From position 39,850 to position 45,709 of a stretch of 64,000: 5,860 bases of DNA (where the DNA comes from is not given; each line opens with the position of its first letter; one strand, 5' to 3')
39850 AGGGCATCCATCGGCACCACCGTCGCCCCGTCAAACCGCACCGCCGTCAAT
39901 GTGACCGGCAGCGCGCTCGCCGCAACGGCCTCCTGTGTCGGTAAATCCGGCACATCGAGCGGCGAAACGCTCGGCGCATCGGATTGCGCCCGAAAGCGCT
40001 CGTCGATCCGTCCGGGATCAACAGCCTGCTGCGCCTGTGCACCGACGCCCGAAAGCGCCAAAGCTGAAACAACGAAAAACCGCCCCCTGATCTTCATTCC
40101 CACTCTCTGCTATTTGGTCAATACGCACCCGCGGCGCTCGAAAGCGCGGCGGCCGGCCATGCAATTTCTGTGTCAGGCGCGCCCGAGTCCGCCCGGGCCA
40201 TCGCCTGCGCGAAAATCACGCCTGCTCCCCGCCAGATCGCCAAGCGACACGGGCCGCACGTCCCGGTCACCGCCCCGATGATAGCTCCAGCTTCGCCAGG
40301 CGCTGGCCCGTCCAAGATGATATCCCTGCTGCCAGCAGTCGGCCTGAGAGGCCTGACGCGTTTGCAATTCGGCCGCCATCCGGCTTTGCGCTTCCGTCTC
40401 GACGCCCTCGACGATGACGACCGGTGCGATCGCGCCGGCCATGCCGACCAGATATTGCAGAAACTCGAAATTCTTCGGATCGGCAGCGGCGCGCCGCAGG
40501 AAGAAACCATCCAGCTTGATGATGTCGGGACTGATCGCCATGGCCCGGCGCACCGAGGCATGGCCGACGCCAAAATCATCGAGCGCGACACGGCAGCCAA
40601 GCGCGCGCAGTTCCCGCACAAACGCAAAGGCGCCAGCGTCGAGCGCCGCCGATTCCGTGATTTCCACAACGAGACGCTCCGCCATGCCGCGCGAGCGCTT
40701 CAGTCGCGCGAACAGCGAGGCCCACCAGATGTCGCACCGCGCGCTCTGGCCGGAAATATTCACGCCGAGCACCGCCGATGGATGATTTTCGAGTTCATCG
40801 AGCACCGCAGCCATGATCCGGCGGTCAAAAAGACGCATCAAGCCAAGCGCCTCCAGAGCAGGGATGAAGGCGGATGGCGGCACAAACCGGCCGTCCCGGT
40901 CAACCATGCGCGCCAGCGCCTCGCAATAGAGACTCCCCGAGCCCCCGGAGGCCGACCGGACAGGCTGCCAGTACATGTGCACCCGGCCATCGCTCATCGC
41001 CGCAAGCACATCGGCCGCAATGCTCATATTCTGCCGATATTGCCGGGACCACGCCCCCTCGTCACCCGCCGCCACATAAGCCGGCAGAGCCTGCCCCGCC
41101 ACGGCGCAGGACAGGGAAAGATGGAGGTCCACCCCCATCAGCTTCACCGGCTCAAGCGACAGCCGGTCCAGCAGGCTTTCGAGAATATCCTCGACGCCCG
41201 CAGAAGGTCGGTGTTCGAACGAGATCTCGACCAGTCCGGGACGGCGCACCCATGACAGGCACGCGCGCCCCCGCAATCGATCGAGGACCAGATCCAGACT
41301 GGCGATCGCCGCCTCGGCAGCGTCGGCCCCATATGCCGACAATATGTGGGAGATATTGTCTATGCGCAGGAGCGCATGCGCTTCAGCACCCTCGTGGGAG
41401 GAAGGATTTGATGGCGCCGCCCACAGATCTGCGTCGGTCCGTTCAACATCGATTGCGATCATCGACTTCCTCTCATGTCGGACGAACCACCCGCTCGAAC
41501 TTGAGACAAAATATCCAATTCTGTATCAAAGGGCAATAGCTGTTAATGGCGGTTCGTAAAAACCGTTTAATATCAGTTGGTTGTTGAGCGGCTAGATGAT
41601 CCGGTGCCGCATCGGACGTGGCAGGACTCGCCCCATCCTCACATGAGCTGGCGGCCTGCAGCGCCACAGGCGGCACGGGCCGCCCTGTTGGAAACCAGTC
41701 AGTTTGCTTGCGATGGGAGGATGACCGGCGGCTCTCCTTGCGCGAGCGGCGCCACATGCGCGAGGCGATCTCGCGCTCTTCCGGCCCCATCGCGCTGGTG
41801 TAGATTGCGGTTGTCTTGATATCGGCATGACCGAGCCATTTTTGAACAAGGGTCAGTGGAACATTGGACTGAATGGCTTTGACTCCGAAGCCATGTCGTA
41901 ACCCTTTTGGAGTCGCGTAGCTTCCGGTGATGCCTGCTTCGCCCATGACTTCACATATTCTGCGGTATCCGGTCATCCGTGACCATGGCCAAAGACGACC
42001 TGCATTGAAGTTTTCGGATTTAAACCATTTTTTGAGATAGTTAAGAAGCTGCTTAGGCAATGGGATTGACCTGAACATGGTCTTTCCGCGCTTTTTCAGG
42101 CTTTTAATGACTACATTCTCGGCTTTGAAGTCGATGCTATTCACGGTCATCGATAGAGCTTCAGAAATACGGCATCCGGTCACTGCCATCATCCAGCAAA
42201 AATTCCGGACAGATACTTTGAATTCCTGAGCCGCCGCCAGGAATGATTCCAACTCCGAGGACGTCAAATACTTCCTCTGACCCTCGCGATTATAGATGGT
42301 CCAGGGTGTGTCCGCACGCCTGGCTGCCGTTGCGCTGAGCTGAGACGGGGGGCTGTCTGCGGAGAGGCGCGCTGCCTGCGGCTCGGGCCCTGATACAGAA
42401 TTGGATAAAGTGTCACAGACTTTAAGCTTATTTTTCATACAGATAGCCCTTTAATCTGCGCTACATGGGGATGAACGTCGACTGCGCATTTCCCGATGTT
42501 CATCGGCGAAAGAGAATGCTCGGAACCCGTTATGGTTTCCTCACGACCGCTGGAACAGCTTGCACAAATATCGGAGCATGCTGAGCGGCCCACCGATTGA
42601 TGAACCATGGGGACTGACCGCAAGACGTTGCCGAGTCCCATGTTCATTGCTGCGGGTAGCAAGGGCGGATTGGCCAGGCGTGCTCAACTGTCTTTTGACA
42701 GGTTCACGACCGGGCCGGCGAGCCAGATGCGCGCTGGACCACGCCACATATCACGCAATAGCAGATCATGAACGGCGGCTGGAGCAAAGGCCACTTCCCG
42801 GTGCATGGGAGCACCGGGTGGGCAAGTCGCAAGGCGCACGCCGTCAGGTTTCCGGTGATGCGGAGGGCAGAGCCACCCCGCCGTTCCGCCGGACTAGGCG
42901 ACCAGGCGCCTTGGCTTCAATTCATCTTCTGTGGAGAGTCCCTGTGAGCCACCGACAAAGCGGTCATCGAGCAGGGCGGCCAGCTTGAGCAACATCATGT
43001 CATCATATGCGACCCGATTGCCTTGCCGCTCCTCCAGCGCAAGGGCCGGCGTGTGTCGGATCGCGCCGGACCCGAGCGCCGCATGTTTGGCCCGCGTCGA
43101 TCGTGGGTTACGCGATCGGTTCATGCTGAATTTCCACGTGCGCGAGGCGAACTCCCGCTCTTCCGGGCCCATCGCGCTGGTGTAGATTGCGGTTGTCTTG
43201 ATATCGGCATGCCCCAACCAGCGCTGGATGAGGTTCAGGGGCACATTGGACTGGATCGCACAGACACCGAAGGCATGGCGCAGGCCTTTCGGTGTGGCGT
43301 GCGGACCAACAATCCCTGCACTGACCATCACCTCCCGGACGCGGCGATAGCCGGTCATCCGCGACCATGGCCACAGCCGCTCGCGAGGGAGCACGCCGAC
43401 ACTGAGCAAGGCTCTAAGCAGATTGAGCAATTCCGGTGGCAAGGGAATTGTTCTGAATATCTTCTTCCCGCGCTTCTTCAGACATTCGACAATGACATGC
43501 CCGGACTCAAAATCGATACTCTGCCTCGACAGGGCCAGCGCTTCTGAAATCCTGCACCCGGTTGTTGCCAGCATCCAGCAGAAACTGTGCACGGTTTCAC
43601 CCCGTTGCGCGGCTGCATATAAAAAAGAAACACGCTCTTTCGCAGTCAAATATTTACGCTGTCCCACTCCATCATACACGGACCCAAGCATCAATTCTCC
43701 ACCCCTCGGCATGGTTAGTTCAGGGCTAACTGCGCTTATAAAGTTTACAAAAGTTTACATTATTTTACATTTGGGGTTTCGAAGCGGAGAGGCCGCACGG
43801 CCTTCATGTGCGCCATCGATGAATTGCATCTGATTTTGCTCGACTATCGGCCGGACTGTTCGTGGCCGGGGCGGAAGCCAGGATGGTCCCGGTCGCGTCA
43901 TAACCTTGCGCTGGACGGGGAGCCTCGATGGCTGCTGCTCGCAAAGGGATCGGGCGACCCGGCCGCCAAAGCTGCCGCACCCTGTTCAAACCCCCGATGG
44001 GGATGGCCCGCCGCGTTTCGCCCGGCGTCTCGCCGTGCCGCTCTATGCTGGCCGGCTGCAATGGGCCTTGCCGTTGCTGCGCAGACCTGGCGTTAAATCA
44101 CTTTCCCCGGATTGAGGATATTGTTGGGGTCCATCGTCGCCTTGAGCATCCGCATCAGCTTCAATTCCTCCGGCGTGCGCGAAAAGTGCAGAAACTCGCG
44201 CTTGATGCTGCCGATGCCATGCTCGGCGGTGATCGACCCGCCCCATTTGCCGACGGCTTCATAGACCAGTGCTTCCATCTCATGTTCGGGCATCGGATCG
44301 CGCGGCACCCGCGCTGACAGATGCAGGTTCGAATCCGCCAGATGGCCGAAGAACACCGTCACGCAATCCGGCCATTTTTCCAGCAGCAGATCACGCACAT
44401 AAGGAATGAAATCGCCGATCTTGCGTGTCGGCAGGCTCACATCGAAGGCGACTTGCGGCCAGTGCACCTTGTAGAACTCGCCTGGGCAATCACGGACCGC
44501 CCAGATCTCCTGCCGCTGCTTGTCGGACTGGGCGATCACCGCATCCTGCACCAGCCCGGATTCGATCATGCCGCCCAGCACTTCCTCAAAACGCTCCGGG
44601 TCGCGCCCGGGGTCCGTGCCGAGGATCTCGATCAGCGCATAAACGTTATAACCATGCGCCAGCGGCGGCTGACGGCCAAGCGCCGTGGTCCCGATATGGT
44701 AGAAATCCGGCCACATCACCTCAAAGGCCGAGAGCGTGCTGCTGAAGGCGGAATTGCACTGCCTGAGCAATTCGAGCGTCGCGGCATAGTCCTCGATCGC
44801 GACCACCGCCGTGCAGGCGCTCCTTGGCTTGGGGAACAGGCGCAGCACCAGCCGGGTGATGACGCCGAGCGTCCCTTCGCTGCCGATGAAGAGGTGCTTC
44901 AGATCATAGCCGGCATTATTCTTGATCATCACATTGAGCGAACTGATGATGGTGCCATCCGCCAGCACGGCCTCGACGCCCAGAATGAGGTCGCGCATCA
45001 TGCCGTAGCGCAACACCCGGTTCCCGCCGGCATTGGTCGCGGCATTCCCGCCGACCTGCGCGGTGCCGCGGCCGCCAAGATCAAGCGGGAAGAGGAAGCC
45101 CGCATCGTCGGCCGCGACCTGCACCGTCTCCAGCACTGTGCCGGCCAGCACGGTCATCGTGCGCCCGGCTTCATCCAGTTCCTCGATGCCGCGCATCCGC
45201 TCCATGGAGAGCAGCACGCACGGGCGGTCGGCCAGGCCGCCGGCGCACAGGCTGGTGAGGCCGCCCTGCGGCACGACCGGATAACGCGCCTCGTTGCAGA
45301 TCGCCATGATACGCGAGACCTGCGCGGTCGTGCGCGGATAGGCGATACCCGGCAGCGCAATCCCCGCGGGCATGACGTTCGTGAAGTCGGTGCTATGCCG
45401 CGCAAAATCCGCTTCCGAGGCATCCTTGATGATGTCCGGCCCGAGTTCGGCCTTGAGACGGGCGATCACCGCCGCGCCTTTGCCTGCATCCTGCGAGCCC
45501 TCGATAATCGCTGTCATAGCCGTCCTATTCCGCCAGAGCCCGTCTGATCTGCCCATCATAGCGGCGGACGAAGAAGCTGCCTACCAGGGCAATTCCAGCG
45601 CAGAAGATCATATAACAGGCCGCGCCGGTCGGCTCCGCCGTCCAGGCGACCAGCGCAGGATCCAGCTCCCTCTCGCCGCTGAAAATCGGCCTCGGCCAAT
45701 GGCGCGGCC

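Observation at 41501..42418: Candidate invertible phase-variation switch controlling a c-di-GMP PDE and two-partner adhesin operon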

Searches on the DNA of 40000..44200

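Call 15: search_rna_families(source=window, start=40000, end=44200, threshold=evalue, max_evalue=1)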
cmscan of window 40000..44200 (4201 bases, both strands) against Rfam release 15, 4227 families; matches with E-value up to 1: 0.
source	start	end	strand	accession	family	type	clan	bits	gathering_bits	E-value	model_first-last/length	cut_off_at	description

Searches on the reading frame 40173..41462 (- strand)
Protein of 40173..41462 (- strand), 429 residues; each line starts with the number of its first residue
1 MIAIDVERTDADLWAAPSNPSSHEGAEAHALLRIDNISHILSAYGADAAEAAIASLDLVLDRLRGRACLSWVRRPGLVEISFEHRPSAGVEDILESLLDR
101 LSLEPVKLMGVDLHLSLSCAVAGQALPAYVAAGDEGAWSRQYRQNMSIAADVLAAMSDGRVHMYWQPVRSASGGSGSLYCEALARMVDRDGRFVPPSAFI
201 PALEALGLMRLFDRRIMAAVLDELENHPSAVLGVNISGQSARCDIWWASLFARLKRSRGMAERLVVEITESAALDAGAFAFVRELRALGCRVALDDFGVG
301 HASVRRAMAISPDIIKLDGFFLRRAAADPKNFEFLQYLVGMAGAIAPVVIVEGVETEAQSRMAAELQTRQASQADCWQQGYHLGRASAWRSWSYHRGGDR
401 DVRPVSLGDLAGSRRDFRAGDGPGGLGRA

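Call 6: search_protein_families(library=pfam, proteins=[window:40173-41462:-])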
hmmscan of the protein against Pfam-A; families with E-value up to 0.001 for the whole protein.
window:40173-41462:- (429 aa): 1 family
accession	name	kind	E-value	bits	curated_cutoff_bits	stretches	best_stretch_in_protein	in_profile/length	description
PF00563.25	EAL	-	1.5e-46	159.2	31.3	1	151-368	3-225/236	EAL domain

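Call 7: search_protein_families(library=ncbifam, proteins=[window:40173-41462:-])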
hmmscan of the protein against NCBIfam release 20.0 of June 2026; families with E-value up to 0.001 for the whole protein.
window:40173-41462:- (429 aa): 15 families
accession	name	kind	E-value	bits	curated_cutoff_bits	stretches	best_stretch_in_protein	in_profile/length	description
NF045673.1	c-di-GMPRcptLapD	equivalog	8.1e-26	90.5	1020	1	153-368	418-633/647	cyclic di-GMP receptor LapD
NF008467.0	PRK11359.1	equivalog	3.7e-23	81.5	857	1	144-369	541-772/800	oxygen-sensing cyclic-di-GMP phosphodiesterase DosP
NF045675.1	PhdiestaseDibA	equivalog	1.2e-22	80.1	980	1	141-386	371-615/623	phosphodiesterase DibA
NF052458.1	PhdiestGepA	equivalog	2.5e-21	75.6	1200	1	143-393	587-838/840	phosphodiesterase GepA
NF007474.0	PRK10060.1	equivalog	8.6e-21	73.8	782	1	150-365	411-630/663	cyclic di-GMP phosphodiesterase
NF007298.0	PRK09776.1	equivalog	2.4e-19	68.8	1135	1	140-355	853-1072/1111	diguanylate cyclase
NF008807.1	PRK11829.1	equivalog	3.1e-18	65.2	733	1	145-361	413-634/670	biofilm formation regulator HmsP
NF051476.1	CDiGphdiTpdA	equivalog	5.3e-16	58.5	1000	1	247-364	438-555/570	cyclic di-GMP phosphodiesterase TpdA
NF008281.1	PRK11059.1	equivalog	1.7e-14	53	663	1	155-362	404-612/633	RNase E specificity factor CsrD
NF053781.1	cdiGMPphdstlr2612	equivalog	4.8e-13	47.7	1600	1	143-368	1011-1244/1268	Tlr1612 family c-di-GMP phosphodiesterase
NF052596.1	RR_EAL_PvrR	equivalog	1.6e-11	43.5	580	1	147-371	142-371/398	response regulator cyclic di-GMP phosphodiesterase PvrR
NF007839.0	PRK10551.1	equivalog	4.5e-11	42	461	1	146-365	262-486/518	cyclic di-GMP phosphodiesterase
NF052265.1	EAL_dom_RimA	equivalog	1.6e-10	40.7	430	1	260-363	112-217/248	S6 modification regulatory phosphodiesterase RimA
NF051880.1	FlagAsmCDGMPTipF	equivalog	6.3e-07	28.6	600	1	138-295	139-301/421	flagella assembly cyclic-di-GMP phosphodiesterase TipF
NF008617.0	PRK11596.1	equivalog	3.5e-06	26.5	190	1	291-387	154-243/255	cyclic-guanylate-specific phosphodiesterase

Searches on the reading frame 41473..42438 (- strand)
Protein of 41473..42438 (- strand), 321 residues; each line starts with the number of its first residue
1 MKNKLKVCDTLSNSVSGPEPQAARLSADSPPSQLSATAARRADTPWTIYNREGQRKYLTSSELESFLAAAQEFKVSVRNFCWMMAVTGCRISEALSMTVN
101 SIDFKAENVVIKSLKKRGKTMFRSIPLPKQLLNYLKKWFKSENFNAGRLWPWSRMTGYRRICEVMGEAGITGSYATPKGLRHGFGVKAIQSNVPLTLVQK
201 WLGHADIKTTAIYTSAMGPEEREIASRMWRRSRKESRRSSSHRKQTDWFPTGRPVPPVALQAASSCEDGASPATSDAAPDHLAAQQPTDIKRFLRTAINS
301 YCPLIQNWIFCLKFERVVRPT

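Call 6: search_protein_families(library=pfam, proteins=[window:41473-42438:-])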
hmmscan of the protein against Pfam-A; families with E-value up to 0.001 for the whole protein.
window:41473-42438:- (321 aa): 1 family
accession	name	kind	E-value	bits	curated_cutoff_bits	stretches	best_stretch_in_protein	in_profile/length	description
PF00589.27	Phage_integrase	-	4.1e-25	89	27.1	1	56-215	1-167/172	Phage integrase family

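Call 7: search_protein_families(library=ncbifam, proteins=[window:41473-42438:-])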
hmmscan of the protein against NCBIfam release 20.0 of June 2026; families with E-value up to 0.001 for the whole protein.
window:41473-42438:- (321 aa): 12 families
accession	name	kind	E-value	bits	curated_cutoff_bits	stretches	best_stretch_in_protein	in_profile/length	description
NF040815.2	recomb_XerA_Arch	equivalog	2.4e-21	76.5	220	1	52-216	91-254/263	site-specific tyrosine recombinase/integron integrase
TIGR02225.1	recomb_XerD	equivalog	6.5e-19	68.3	329.6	1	56-215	102-273/290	site-specific tyrosine recombinase XerD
NF007370.0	PRK09870.1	subfamily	1.4e-16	60.7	221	1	53-220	8-183/200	tyrosine-type DNA invertase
NF001399.0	PRK00283.1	subfamily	1e-15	57.8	279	1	56-216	112-283/300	tyrosine recombinase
TIGR02249.1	integrase_gron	subfamily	1.1e-15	57.8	265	2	163-227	248-311/315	integron integrase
TIGR02224.1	recomb_XerC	equivalog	2.3e-15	56.8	335.15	1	57-216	106-277/295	tyrosine recombinase XerC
NF007371.0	PRK09871.1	subfamily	1.4e-11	44.3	222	1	54-216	3-174/198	tyrosine-type DNA invertase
NF011946.0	PRK15417.1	equivalog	1.6e-11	44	435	1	163-217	263-316/337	integron integrase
NF003462.0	PRK05084.1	equivalog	3.8e-09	35.7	267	1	175-228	303-356/360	tyrosine recombinase XerS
NF002331.0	PRK01287.1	subfamily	9.4e-06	24.8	371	0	58-140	142-224/365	site-specific tyrosine recombinase XerC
NF002685.0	PRK02436.1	equivalog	9.7e-05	22.3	178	1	77-207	114-237/245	site-specific tyrosine recombinase XerD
NF040693.1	recomb_GmtY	equivalog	0.00028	20.3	340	0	176-216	392-432/441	gamma-mobile-trio recombinase GmtY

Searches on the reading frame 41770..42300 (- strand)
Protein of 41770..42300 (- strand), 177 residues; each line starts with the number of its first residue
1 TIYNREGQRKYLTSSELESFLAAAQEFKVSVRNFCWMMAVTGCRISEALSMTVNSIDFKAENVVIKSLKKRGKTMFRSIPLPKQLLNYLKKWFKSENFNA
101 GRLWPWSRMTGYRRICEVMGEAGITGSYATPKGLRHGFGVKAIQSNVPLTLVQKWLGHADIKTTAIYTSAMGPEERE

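Call 48: search_solved_structures(query=window:41770-42300:-, max_evalue=0.001)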
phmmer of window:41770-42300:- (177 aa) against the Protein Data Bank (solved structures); distinct sequences matched with E-value up to 0.001: 6.
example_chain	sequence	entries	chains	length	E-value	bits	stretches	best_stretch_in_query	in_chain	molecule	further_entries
4a8e_A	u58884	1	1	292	2.1e-11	47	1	10-170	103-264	PROBABLE TYROSINE RECOMBINASE XERC-LIKE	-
1a0p_A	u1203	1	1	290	1.9e-09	40.7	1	29-170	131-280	SITE-SPECIFIC RECOMBINASE XERD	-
5dcf_A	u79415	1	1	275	2.2e-09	40.4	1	31-170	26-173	Tyrosine recombinase XerD,DNA translocase FtsK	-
5hxy_A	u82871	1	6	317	7.3e-08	35.5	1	11-169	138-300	Tyrosine recombinase XerA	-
5jjv_A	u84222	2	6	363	4e-07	33.1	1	11-169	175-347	Tyrosine recombinase XerH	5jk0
2a3v_A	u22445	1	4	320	6.4e-07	32.4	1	120-171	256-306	site-specific recombinase IntI4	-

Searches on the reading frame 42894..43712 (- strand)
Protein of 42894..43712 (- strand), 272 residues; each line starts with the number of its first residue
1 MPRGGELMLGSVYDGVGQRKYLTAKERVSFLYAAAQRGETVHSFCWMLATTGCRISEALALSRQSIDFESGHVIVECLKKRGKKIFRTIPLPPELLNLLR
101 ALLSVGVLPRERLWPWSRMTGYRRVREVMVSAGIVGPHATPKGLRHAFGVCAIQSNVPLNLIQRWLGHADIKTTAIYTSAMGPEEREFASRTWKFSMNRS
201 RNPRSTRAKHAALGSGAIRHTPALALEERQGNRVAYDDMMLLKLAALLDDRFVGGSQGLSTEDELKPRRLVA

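Call 6: search_protein_families(library=pfam, proteins=[window:42894-43712:-])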
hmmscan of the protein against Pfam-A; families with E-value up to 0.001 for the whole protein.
window:42894-43712:- (272 aa): 1 family
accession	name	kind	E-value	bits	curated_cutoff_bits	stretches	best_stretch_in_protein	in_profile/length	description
PF00589.27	Phage_integrase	-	1.3e-22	80.9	27.1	1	22-179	3-167/172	Phage integrase family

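Call 7: search_protein_families(library=ncbifam, proteins=[window:42894-43712:-])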
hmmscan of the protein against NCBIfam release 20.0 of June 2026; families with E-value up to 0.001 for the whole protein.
window:42894-43712:- (272 aa): 10 families
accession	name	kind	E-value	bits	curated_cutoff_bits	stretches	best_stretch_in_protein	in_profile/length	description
NF040815.2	recomb_XerA_Arch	equivalog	6.1e-19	68.6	220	1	20-180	95-254/263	site-specific tyrosine recombinase/integron integrase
TIGR02225.1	recomb_XerD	equivalog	5.1e-16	58.9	329.6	1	47-179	132-273/290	site-specific tyrosine recombinase XerD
TIGR02249.1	integrase_gron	subfamily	7.1e-16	58.4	265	2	123-186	244-306/315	integron integrase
NF001399.0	PRK00283.1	subfamily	5.7e-14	52.1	279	1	44-179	139-282/300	tyrosine recombinase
TIGR02224.1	recomb_XerC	equivalog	1e-13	51.4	335.15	1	45-179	134-276/295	tyrosine recombinase XerC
NF007371.0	PRK09871.1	subfamily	1.1e-13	51.2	222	2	116-180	111-174/198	tyrosine-type DNA invertase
NF011946.0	PRK15417.1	equivalog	7.2e-13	48.4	435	1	123-180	259-315/337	integron integrase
NF007370.0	PRK09870.1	subfamily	1.4e-07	31.4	221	1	17-180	8-179/200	tyrosine-type DNA invertase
NF003462.0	PRK05084.1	equivalog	3.3e-06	26.1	267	0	138-187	302-351/360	tyrosine recombinase XerS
NF002331.0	PRK01287.1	subfamily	0.00041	19.4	371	0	144-179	276-311/365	site-specific tyrosine recombinase XerC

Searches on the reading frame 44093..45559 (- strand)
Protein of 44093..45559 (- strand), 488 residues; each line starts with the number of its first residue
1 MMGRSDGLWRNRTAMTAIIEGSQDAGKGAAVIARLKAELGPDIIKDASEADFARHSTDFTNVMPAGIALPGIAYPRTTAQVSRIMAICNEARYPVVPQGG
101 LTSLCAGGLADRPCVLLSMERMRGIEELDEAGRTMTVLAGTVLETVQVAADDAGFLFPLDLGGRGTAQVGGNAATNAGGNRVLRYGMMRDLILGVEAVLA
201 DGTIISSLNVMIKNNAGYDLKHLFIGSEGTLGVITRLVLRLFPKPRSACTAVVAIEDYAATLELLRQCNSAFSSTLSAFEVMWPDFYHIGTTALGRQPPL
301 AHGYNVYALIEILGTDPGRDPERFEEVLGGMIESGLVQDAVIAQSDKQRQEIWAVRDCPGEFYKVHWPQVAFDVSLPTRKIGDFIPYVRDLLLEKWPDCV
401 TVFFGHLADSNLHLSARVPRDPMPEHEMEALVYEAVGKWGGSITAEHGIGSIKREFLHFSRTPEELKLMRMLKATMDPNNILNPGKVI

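Call 6: search_protein_families(library=pfam, proteins=[window:44093-45559:-])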
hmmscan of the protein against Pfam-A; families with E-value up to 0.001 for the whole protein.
window:44093-45559:- (488 aa): 2 families
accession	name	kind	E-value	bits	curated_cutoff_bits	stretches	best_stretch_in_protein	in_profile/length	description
PF02913.24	FAD-oxidase_C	-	1.4e-44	153.1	21.2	1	244-487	1-248/248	FAD linked oxidases, C-terminal domain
PF01565.28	FAD_binding_4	-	2.4e-35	121.7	26.4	1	72-205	4-136/139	FAD binding domain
